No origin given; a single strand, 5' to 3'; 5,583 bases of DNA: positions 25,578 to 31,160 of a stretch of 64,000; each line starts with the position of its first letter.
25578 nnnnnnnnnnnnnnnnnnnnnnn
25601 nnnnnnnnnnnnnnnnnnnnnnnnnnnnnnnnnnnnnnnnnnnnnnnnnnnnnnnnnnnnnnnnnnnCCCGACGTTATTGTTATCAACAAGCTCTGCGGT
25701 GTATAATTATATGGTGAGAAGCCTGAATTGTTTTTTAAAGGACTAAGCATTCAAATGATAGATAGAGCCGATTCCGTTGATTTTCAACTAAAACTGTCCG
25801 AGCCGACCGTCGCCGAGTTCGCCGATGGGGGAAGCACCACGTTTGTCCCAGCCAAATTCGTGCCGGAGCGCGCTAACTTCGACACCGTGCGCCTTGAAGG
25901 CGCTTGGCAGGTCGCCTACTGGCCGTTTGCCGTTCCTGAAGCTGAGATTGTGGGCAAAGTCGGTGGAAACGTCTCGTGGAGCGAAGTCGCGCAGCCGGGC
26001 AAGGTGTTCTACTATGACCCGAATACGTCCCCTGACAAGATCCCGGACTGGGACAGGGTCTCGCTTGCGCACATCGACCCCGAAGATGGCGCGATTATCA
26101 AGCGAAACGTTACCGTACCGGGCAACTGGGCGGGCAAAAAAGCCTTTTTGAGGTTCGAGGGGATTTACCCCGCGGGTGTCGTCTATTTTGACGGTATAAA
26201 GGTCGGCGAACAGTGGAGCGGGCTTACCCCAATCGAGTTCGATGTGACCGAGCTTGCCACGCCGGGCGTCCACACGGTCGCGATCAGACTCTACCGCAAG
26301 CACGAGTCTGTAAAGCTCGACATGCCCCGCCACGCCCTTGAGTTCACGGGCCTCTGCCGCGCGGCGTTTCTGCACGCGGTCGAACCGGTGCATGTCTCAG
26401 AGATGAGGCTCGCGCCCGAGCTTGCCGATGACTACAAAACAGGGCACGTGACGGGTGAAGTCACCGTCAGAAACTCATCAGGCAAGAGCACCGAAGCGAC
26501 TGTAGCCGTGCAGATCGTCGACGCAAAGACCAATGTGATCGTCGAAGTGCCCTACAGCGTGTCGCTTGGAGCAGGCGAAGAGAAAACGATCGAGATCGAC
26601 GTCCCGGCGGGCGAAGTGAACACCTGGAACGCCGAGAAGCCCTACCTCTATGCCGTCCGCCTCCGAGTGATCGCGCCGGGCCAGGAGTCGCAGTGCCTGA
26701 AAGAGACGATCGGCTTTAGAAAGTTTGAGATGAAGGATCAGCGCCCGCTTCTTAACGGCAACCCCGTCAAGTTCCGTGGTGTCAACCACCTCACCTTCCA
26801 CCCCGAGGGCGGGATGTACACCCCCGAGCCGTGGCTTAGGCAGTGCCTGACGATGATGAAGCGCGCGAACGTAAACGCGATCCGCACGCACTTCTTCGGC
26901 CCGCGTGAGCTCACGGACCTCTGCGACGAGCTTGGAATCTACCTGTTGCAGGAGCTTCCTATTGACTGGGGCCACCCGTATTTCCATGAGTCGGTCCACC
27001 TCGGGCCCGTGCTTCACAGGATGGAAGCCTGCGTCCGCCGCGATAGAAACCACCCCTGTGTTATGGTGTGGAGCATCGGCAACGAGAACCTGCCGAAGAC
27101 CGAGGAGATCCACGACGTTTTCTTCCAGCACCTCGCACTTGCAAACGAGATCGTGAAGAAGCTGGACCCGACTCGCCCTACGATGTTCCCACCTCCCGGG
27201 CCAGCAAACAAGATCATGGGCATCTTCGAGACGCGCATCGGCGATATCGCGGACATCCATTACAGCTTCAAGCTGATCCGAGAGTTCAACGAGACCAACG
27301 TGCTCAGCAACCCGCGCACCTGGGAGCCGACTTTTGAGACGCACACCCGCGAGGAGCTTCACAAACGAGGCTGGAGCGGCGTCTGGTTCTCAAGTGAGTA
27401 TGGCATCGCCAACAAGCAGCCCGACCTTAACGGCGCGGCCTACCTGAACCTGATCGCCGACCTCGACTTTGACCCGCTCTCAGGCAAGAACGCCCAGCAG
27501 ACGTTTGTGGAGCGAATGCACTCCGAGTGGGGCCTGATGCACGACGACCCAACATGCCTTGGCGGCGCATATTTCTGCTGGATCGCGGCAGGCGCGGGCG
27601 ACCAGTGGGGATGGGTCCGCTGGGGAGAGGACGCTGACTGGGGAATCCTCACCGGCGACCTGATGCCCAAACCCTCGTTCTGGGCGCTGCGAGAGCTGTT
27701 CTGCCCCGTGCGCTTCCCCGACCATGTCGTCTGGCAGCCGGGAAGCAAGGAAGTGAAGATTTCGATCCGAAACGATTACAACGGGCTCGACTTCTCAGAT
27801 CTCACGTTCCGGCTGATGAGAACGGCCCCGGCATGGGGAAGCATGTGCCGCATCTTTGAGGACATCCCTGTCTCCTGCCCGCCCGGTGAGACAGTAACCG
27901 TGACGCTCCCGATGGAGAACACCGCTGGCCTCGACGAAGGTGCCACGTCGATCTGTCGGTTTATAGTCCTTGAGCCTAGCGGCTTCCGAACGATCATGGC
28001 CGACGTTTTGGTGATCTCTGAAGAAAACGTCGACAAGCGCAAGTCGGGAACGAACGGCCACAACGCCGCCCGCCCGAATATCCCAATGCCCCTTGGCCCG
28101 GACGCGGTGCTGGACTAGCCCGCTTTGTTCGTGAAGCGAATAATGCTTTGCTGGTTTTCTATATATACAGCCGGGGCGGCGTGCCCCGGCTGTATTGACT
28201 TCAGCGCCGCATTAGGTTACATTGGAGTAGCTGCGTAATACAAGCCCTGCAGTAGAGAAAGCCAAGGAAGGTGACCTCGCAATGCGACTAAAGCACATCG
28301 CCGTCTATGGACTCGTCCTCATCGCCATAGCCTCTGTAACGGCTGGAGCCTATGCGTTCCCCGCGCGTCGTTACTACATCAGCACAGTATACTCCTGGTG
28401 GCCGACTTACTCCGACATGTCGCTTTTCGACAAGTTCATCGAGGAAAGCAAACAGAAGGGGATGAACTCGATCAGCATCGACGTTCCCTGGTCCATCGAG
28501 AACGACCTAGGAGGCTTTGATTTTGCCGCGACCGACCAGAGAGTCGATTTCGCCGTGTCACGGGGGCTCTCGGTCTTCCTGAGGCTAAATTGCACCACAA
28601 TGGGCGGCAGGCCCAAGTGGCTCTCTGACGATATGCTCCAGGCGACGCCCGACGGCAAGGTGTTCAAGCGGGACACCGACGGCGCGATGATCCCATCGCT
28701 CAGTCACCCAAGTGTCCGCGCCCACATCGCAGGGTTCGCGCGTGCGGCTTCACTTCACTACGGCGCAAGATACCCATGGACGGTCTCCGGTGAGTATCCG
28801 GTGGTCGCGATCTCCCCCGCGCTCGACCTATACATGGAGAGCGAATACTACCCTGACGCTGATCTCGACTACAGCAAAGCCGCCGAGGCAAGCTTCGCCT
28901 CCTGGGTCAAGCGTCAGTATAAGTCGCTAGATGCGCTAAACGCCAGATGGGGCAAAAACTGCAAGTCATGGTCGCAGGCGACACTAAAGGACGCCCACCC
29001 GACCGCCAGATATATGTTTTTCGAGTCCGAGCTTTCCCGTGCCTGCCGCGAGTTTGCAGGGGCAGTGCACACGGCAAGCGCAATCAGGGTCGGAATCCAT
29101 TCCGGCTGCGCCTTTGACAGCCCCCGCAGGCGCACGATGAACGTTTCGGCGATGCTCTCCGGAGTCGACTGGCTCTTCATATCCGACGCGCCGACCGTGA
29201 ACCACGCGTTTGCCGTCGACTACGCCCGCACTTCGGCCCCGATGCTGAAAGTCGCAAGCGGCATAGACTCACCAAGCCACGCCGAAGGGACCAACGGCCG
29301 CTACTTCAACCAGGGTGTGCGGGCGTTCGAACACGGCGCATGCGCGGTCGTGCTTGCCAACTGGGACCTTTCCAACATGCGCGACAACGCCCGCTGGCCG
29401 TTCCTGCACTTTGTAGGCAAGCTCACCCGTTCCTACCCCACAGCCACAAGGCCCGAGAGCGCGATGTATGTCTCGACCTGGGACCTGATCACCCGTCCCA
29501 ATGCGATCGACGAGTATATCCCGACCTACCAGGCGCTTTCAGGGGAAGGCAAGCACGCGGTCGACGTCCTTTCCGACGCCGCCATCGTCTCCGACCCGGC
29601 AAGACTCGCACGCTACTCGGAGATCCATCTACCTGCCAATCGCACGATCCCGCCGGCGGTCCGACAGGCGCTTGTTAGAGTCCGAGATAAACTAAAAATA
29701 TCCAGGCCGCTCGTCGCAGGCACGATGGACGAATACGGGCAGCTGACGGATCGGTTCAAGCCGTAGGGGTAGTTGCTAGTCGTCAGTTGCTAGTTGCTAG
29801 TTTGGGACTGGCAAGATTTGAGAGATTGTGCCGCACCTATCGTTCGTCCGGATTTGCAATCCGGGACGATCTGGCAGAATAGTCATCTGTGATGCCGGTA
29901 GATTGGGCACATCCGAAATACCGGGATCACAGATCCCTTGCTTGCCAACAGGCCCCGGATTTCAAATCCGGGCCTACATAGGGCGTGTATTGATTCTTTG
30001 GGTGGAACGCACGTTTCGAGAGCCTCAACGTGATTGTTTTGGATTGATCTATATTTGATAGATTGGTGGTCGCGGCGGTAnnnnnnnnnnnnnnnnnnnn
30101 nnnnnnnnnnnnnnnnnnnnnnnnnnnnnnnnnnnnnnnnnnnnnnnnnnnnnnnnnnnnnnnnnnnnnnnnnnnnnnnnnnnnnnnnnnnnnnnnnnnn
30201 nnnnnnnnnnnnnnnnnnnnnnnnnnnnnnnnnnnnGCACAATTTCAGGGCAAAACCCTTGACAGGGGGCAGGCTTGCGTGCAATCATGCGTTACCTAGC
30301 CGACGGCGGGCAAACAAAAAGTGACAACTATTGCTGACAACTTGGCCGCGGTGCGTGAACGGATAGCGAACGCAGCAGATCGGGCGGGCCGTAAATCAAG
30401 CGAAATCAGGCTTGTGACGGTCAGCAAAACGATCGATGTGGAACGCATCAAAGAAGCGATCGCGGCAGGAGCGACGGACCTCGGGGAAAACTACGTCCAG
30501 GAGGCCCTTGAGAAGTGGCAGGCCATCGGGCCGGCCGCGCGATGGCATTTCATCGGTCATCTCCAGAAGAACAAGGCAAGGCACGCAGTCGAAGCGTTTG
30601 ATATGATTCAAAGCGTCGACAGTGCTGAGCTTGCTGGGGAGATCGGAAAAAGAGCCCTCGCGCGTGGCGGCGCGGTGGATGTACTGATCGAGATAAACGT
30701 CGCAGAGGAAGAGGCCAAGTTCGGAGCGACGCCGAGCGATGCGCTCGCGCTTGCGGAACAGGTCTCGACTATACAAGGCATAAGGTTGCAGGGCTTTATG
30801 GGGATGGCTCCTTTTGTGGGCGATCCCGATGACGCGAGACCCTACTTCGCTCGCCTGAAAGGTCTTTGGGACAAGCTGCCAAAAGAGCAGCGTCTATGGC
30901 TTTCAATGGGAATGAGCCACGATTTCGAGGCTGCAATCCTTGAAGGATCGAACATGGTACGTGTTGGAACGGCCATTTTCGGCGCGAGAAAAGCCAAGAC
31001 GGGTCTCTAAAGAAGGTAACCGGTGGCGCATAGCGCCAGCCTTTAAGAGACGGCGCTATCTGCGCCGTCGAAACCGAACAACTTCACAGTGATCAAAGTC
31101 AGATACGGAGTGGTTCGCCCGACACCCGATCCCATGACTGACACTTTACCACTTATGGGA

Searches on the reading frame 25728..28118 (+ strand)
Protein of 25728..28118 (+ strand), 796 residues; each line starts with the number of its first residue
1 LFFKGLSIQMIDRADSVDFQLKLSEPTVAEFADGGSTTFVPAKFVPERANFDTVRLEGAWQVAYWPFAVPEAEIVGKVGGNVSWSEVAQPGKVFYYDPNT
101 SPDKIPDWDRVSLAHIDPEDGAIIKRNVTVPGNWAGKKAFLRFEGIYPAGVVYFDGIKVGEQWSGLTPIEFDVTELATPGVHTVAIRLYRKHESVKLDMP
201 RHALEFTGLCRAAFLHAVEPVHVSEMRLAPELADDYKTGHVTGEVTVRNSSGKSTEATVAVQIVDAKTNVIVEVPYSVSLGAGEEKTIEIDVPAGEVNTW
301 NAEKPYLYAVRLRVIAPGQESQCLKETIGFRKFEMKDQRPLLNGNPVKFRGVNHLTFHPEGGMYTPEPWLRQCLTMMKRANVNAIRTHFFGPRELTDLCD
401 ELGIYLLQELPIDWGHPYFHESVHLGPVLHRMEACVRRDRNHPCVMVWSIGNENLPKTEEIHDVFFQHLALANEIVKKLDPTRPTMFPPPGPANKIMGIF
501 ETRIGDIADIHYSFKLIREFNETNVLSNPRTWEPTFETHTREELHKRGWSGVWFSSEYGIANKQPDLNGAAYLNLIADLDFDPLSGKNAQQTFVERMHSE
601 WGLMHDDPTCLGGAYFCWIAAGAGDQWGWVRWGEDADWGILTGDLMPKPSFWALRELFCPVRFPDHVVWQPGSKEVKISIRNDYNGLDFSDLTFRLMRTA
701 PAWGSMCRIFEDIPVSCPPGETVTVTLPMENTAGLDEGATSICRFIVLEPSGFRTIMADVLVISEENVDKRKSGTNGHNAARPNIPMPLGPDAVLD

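Call 38: search_protein_families(library=pfam, proteins=[window:25728-28118:+], max_evalue=0.001)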
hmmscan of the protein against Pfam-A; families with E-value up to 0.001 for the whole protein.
window:25728-28118:+ (796 aa): 4 families
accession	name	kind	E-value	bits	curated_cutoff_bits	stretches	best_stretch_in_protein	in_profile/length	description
PF02836.23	Glyco_hydro_2_C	-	2.5e-24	86.4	21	1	334-490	2-163/302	Glycosyl hydrolases family 2, TIM barrel domain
PF00703.27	Glyco_hydro_2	-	3.9e-17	63.4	23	1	221-331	1-109/109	Glycosyl hydrolases family 2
PF02837.24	Glyco_hydro_2_N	-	2.8e-08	34.3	28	1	122-197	67-142/169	Glycosyl hydrolases family 2, sugar binding domain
PF22666.2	Glyco_hydro_2_N2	-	0.00034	21.2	27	1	123-194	51-123/167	Glycosyl hydrolase 2 galactose-binding domain-like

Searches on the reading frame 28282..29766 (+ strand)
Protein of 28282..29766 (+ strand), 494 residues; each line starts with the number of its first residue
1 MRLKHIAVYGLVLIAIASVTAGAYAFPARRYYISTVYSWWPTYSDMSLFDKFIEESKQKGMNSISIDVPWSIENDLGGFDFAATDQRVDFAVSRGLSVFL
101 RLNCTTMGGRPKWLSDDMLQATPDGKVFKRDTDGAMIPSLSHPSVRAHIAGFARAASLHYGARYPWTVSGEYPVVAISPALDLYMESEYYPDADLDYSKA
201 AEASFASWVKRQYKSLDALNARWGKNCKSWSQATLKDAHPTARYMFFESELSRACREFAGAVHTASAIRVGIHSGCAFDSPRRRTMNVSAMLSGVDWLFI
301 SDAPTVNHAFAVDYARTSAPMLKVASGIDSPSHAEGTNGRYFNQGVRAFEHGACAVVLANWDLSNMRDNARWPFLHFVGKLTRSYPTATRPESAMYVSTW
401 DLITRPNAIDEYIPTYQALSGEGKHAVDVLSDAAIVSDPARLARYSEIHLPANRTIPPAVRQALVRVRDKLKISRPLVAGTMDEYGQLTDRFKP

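Call 16: search_protein_families(library=pfam, proteins=[window:28282-29766:+], max_evalue=0.01)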
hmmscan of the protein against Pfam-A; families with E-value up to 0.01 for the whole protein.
window:28282-29766:+ (494 aa): 3 families
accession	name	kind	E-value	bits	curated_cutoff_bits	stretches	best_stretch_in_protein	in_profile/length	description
PF02449.21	Glyco_hydro_42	-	1.6e-12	47.9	21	1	47-233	10-180/376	Beta-galactosidase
PF01373.23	Glyco_hydro_14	-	1.5e-05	24.6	27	1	197-309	182-291/402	Glycosyl hydrolase family 14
PF01301.25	Glyco_hydro_35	-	0.00099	19.2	27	1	47-119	24-106/319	Glycosyl hydrolases family 35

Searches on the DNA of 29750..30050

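Call 27: search_rna_families(source=window, start=29750, end=30050, threshold=evalue, max_evalue=10, show_alignments=2)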
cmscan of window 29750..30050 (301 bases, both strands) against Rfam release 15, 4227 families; matches with E-value up to 10: 5.
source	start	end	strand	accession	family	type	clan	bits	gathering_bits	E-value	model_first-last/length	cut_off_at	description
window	29849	29971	-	RF04243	MIR169_3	Gene; miRNA;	CL00098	17.7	70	0.94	1-109/109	no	MIR169_3 microRNA precursor family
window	29928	29972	-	RF02401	ClpQY_promoter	Cis-reg;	-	14.5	42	0.66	1-57/57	no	ClpQY promoter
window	29928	29985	-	RF00505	RydC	Gene; sRNA;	-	14.5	48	4.3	1-64/64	no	RydC RNA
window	29838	29975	-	RF03704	MIR4380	Gene; miRNA;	-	13.3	83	8.3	1-82/82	no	MIR4380 microRNA precursor family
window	29933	29988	+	RF03695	MIR6151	Gene; miRNA;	-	13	71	5.4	1-71/71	no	MIR6151 microRNA precursor family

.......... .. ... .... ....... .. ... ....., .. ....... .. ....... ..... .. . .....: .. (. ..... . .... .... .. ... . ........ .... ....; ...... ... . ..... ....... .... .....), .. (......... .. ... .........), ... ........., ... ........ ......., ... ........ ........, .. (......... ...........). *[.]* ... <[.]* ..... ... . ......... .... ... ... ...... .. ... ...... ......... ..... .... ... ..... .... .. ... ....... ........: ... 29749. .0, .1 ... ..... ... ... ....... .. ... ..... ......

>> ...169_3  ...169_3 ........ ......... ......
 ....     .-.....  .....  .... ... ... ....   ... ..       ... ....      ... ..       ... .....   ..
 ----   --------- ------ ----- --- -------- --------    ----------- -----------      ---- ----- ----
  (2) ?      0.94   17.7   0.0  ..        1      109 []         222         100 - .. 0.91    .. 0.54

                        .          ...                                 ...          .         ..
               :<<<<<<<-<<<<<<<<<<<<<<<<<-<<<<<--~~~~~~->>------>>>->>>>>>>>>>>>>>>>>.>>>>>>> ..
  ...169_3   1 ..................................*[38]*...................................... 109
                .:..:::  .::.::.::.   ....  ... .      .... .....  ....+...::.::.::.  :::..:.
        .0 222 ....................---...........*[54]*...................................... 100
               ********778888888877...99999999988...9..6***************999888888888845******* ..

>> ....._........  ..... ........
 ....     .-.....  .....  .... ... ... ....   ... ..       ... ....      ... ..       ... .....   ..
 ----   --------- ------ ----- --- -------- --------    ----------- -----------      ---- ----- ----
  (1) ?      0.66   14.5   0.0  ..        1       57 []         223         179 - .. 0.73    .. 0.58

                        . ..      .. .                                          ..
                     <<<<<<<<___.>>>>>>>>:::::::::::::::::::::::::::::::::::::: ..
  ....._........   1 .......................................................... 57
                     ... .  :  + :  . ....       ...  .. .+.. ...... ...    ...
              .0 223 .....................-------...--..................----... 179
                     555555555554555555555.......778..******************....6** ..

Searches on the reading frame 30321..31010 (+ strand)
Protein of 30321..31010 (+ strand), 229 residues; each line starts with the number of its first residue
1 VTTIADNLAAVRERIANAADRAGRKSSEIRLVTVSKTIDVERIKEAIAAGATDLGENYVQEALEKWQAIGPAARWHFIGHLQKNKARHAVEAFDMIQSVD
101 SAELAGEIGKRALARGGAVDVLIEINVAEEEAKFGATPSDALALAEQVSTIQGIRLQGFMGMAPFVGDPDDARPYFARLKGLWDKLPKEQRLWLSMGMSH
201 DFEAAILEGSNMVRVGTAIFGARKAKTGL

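Call 16: search_protein_families(library=pfam, proteins=[window:30321-31010:+], max_evalue=0.01)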
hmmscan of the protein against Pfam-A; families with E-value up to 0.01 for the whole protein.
window:30321-31010:+ (229 aa): 1 family
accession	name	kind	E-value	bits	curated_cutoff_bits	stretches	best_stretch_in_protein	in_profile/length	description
PF01168.26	Ala_racemase_N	-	1.3e-24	87.6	24.1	1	7-223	2-219/220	Alanine racemase, N-terminal domain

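Call 17: list_cluster_members(proteins=[window:30321-31007:+, window:28282-29763:+, window:47286-48839:+, window:46640-46939:-, window:49073-49699:-])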
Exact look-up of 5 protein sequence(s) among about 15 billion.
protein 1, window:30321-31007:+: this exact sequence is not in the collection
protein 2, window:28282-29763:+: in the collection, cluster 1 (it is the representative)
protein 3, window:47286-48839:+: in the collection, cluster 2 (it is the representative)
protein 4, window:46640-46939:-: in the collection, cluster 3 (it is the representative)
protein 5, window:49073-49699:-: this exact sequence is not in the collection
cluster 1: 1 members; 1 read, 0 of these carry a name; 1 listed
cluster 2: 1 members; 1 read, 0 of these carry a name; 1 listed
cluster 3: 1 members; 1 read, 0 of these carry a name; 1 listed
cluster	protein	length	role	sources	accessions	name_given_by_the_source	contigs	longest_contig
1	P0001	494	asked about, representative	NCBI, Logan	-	-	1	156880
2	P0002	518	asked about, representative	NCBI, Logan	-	-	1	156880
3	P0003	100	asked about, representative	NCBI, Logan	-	-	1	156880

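Call 19: find_encoding_contigs(protein=P0003, flank=10000, max_places=4)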
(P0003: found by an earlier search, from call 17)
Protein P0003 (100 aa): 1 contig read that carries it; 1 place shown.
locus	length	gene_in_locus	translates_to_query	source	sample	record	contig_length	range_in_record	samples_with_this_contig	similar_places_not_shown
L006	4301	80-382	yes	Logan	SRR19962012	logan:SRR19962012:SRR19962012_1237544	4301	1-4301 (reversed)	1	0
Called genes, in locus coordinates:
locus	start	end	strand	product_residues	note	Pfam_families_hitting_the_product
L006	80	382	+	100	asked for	PF00106:adh_short, PF13561:adh_short_C2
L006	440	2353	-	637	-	PF08309:LVIVD (faint)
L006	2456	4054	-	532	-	PF08309:LVIVD (weak), PF09826:Beta_propel (faint), PF08309:LVIVD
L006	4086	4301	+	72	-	?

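Call 48: find_homologous_proteins(query=P0002)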
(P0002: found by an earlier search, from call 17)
Query P0002 (518 aa): 120 proteins with E <= 0.001 among 8000 candidates.
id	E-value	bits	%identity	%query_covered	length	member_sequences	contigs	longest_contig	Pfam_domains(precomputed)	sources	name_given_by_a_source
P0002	0.0e+0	1177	100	100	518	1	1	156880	-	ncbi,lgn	-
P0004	3.4e-180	619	57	93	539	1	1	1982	-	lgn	-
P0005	3.1e-178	612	57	97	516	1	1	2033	-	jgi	jgi:hypothetical protein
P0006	2.0e-132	461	47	97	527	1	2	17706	PF13229.13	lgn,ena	-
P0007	3.1e-126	441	44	98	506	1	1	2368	PF13229.13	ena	-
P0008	8.9e-126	439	45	97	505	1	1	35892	PF13229.13,PF05048.20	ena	-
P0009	7.3e-125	436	45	98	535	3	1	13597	PF13229.13,PF05048.20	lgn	-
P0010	2.5e-124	434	44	97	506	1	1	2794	PF13229.13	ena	-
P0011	9.8e-124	432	44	98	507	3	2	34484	PF13229.13,PF07602.18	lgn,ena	-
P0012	3.5e-120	421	44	92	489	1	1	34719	PF13229.13,PF22842.4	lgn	-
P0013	1.0e-119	419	43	93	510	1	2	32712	PF02415.24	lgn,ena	-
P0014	5.0e-119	417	43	98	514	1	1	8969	PF13229.13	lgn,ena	-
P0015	5.3e-119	417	44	93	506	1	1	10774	PF13229.13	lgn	-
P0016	6.6e-116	406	43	98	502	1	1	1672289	PF13229.13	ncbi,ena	-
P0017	1.3e-115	406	43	99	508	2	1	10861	PF13229.13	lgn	-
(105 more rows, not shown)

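Call 49: find_encoding_contigs(protein=P0016, flank=8000, max_places=2)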
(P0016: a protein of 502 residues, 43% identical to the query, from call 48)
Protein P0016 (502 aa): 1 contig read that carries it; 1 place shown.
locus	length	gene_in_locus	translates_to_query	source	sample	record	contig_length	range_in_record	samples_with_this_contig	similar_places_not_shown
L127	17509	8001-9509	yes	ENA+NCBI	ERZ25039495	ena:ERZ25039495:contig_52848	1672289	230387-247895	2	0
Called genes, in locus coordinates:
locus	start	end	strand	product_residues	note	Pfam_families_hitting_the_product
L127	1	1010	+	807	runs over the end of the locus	-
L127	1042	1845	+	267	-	-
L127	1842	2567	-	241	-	-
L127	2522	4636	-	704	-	PF21254:AGA-YXIM_GBD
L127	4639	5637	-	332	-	PF01208:URO-D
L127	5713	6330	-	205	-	PF02018:CBM_4_9 (faint)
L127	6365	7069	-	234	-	-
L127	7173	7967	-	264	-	-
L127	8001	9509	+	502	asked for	PF13229:Beta_helix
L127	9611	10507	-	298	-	-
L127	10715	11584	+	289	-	-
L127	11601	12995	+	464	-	PF10518:TAT_signal (weak), PF00884:Sulfatase, PF01663:Phosphodiest (weak), PF16347:SGSH_C, PF14707:Sulfatase_C (faint)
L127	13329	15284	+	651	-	PF01541:GIY-YIG, PF27096:UvrC_M, PF02151:UVR, PF22920:UvrC_RNaseH, PF08459:UvrC_RNaseH_dom, PF00633:HHH (faint), PF14520:HHH_5, PF12826:HHH_2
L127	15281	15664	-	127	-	PF01850:PIN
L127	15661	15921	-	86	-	-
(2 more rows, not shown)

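Call 50: find_encoding_contigs(protein=P0006, flank=8000, max_places=2)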
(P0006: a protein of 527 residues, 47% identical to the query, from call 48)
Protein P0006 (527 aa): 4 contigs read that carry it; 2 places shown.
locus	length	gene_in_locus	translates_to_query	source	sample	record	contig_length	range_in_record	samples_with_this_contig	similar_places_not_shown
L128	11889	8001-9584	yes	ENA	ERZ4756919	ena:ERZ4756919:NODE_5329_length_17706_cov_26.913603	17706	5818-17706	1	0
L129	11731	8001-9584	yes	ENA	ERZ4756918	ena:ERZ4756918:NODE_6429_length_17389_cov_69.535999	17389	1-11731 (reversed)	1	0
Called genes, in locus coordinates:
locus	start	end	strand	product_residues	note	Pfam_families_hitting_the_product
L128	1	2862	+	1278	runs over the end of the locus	PF16656:Pur_ac_phosph_N (faint)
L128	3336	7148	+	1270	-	PF00082:Peptidase_S8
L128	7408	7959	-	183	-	PF02525:Flavodoxin_2, PF03358:FMN_red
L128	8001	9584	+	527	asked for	PF13229:Beta_helix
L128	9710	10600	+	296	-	PF07992:Pyr_redox_2, PF13738:Pyr_redox_3, PF00070:Pyr_redox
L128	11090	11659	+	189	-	-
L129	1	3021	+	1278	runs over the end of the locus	PF16656:Pur_ac_phosph_N (faint)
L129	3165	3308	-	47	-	-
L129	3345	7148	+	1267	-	PF00082:Peptidase_S8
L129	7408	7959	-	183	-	PF02525:Flavodoxin_2, PF03358:FMN_red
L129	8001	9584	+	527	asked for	PF13229:Beta_helix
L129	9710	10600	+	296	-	PF07992:Pyr_redox_2, PF13738:Pyr_redox_3, PF00070:Pyr_redox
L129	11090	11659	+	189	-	-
